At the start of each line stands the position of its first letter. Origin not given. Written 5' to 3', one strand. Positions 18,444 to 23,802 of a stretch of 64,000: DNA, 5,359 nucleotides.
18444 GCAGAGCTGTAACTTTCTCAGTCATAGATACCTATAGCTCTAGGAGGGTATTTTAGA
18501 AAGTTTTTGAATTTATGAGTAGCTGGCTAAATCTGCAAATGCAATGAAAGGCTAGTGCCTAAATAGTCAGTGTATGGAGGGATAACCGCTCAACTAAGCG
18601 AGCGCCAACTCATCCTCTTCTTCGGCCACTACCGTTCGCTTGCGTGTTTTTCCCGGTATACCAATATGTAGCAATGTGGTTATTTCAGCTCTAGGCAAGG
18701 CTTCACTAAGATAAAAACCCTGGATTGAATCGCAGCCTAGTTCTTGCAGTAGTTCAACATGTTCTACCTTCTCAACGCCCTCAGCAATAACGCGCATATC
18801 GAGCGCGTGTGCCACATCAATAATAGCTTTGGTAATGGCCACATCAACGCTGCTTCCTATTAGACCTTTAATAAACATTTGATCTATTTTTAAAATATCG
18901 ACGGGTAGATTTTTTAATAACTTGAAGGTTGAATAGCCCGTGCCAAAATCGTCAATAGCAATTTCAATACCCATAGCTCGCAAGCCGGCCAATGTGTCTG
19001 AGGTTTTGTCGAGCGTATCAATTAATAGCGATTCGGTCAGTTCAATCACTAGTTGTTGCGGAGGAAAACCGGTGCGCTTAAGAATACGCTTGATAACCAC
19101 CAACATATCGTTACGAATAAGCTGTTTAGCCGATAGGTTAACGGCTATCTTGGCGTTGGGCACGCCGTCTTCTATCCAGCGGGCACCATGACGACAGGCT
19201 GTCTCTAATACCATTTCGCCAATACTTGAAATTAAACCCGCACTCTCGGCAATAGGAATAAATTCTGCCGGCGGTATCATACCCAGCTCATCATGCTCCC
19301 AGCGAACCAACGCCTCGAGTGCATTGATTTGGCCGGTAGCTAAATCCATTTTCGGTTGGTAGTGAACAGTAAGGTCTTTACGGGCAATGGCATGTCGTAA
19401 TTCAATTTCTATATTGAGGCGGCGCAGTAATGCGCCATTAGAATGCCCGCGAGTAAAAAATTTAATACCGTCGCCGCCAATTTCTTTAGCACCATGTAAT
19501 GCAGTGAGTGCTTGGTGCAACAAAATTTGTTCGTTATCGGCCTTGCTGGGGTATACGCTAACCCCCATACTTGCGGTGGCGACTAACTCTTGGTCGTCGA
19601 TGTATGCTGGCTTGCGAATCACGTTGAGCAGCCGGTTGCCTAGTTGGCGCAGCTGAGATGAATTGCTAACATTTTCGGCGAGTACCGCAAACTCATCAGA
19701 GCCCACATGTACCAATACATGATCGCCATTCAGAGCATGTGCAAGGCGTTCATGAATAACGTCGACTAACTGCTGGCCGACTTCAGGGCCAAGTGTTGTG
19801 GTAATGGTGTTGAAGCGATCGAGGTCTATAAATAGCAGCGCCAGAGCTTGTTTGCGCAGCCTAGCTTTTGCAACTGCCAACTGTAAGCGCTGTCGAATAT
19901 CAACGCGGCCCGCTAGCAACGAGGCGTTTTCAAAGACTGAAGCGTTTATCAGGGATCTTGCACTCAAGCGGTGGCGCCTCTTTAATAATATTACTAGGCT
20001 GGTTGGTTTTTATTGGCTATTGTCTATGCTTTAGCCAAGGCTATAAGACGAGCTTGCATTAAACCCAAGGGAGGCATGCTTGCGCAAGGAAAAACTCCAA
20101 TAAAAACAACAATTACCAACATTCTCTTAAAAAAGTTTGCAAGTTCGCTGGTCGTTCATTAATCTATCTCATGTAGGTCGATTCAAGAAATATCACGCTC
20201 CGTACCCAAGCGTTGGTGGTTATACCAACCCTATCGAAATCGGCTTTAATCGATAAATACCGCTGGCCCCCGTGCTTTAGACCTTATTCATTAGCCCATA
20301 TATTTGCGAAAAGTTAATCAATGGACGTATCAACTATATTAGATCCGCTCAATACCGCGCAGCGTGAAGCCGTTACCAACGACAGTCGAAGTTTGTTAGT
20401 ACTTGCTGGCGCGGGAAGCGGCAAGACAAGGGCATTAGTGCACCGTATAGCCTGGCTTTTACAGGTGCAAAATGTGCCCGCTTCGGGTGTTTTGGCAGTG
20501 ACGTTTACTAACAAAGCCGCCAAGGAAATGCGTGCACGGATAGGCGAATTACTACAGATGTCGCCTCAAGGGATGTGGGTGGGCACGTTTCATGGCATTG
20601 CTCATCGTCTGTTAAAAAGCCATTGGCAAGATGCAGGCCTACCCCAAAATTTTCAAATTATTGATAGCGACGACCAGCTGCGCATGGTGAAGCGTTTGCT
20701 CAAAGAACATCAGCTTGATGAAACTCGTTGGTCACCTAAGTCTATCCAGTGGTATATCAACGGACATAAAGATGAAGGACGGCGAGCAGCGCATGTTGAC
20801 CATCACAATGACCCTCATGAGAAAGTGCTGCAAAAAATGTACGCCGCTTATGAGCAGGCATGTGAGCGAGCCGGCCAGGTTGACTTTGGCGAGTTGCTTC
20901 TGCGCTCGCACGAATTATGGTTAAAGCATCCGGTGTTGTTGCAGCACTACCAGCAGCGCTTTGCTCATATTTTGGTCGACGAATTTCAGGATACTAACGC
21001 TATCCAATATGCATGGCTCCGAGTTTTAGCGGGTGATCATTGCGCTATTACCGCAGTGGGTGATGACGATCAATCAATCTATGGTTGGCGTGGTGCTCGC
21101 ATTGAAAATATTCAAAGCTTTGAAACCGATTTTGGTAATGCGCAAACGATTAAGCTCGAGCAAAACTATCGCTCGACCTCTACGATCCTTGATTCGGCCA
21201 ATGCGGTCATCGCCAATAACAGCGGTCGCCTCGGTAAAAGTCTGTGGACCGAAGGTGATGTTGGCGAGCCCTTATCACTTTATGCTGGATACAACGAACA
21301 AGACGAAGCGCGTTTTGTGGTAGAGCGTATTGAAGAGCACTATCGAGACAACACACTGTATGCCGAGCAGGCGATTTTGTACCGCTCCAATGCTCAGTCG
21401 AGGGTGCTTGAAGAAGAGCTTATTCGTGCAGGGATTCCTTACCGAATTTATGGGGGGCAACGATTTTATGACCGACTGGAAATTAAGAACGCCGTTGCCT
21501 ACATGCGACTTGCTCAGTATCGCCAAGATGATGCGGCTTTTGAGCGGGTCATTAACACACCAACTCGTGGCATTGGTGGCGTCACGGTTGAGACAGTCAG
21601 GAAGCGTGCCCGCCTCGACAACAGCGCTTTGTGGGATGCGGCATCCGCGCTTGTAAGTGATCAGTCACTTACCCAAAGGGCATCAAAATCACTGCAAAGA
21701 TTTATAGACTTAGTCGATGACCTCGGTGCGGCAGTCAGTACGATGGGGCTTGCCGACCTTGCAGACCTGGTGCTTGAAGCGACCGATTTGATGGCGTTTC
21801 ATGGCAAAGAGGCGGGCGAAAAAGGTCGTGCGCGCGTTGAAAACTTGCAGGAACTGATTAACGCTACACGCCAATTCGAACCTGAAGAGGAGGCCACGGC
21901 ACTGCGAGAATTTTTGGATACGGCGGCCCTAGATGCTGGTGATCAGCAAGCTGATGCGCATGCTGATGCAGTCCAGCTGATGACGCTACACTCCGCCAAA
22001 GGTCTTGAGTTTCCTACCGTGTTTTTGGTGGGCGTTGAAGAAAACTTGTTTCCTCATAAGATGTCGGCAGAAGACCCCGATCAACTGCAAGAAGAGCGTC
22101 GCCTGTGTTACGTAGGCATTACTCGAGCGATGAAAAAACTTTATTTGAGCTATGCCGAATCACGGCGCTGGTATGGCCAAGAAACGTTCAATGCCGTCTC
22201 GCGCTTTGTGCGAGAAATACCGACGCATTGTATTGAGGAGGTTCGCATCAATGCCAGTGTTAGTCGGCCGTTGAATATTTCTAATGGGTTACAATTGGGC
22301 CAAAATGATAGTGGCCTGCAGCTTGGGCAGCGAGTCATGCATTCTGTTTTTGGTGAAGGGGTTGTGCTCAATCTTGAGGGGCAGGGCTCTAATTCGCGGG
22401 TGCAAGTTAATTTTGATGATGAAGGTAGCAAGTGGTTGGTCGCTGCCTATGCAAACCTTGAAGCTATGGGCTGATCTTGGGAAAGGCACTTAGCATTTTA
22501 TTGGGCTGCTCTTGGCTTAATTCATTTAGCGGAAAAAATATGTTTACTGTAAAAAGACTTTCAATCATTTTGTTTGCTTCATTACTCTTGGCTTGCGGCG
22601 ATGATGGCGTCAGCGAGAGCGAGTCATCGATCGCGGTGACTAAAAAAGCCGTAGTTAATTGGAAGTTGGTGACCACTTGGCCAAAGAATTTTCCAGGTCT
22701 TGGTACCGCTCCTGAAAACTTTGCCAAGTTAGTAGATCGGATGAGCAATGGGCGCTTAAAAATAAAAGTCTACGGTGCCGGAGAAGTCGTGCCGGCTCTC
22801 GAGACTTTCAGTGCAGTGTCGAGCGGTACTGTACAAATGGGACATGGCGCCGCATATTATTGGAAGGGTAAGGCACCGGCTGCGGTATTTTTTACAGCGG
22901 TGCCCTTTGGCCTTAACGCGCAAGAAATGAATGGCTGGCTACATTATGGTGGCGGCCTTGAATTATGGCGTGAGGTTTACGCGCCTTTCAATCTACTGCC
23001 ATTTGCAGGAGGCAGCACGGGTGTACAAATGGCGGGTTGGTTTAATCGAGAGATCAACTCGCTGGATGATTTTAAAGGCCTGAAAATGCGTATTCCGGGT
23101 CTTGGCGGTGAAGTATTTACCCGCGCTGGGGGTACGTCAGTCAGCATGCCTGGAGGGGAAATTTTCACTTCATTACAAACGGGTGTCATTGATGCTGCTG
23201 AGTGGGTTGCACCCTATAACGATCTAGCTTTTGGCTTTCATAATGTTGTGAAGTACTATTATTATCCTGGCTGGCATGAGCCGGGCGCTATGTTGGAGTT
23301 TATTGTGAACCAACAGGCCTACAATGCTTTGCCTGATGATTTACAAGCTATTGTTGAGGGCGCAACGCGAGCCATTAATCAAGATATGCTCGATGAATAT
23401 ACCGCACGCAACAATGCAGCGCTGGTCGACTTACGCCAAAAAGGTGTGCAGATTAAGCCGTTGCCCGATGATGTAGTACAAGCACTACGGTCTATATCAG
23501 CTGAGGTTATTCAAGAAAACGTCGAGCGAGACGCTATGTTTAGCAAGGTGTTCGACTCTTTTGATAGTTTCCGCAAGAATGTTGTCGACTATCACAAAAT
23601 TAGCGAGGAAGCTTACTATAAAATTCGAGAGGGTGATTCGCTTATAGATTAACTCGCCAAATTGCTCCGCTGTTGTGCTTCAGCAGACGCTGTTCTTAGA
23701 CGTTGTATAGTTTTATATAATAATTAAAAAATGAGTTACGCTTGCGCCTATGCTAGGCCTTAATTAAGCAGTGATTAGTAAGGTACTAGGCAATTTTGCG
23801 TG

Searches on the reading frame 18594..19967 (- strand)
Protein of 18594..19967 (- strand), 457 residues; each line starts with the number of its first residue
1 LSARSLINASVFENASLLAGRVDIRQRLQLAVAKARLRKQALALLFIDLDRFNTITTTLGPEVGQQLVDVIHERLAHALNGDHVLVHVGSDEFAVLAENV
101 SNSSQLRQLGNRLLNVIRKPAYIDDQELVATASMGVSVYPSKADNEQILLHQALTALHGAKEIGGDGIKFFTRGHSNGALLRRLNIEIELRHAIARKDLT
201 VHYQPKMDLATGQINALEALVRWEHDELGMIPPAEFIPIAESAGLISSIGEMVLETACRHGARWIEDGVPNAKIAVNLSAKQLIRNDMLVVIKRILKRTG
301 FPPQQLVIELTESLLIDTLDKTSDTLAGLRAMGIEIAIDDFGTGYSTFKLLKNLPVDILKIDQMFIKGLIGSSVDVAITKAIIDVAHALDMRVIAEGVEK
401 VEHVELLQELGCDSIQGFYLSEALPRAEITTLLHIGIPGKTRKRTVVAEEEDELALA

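Call 66: search_protein_families(library=pfam, proteins=[window:18594-19967:-], max_evalue=0.001)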
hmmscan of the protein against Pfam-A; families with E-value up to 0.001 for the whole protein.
window:18594-19967:- (457 aa): 2 families
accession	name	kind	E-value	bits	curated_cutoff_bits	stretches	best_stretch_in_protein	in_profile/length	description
PF00563.25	EAL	-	6e-74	248.8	31.3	1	189-422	3-235/236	EAL domain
PF00990.26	GGDEF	-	3.3e-24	85.9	23.8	1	18-165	9-159/161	Diguanylate cyclase, GGDEF domain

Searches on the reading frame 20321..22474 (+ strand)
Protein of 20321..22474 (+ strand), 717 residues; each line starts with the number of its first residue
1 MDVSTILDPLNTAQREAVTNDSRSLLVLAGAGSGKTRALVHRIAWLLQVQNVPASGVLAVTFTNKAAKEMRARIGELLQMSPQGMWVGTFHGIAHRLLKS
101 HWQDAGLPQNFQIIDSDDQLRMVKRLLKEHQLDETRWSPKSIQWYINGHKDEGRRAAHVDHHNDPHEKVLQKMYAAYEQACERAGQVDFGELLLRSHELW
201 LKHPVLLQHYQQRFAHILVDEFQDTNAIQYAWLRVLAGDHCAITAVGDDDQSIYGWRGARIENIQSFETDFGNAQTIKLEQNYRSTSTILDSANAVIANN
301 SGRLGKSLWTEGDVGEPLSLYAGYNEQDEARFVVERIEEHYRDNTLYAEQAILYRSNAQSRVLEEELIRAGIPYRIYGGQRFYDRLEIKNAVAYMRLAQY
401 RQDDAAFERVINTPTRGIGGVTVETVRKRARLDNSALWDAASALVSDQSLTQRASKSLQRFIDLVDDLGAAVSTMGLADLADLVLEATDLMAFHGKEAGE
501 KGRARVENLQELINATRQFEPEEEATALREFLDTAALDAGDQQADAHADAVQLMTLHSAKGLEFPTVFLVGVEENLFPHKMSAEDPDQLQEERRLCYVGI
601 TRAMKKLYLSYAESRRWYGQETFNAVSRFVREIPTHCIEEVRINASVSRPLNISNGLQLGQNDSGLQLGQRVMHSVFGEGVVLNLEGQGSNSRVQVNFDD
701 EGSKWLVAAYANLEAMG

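Call 19: search_protein_families(library=pfam, proteins=[window:20321-22474:+], max_evalue=0.00001)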
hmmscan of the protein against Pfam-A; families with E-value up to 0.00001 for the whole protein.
window:20321-22474:+ (717 aa): 5 families
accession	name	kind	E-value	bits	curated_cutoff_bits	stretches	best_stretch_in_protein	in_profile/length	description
PF00580.27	UvrD-helicase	-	1.2e-88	297.7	23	1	10-271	1-270/271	UvrD/REP helicase N-terminal domain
PF13361.12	UvrD_C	-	4e-79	267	25.6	1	277-613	1-349/350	UvrD-like helicase C-terminal domain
PF13245.12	AAA_19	-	3.6e-22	79.4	25.1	1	14-255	1-132/134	AAA domain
PF13538.12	UvrD_C_2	-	4.7e-10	39.6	27.4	1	553-609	4-51/52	UvrD-like helicase C-terminal domain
PF21196.3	PcrA_UvrD_tudor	-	1.5e-08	34.7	23.9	1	669-711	2-44/48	PcrA/UvrD tudor domain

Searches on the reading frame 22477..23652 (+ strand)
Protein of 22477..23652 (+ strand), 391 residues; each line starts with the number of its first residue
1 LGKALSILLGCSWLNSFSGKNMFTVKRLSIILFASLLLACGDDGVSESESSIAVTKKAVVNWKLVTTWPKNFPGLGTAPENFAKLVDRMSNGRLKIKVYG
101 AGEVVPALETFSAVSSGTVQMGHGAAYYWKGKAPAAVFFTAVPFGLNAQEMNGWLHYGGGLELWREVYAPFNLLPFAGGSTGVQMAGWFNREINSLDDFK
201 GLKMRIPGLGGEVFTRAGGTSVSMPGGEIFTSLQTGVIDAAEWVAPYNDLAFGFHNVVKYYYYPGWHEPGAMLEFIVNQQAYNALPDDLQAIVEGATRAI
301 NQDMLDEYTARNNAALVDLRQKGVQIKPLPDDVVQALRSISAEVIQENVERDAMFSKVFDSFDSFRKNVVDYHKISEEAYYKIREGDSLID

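Call 19: search_protein_families(library=pfam, proteins=[window:22477-23652:+], max_evalue=0.00001)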
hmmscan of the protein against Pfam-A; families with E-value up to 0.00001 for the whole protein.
window:22477-23652:+ (391 aa): 1 family
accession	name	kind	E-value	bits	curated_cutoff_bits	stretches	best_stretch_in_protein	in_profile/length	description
PF03480.18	DctP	-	1.2e-61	209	23.4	1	66-350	3-284/286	Bacterial extracellular solute-binding protein, family 7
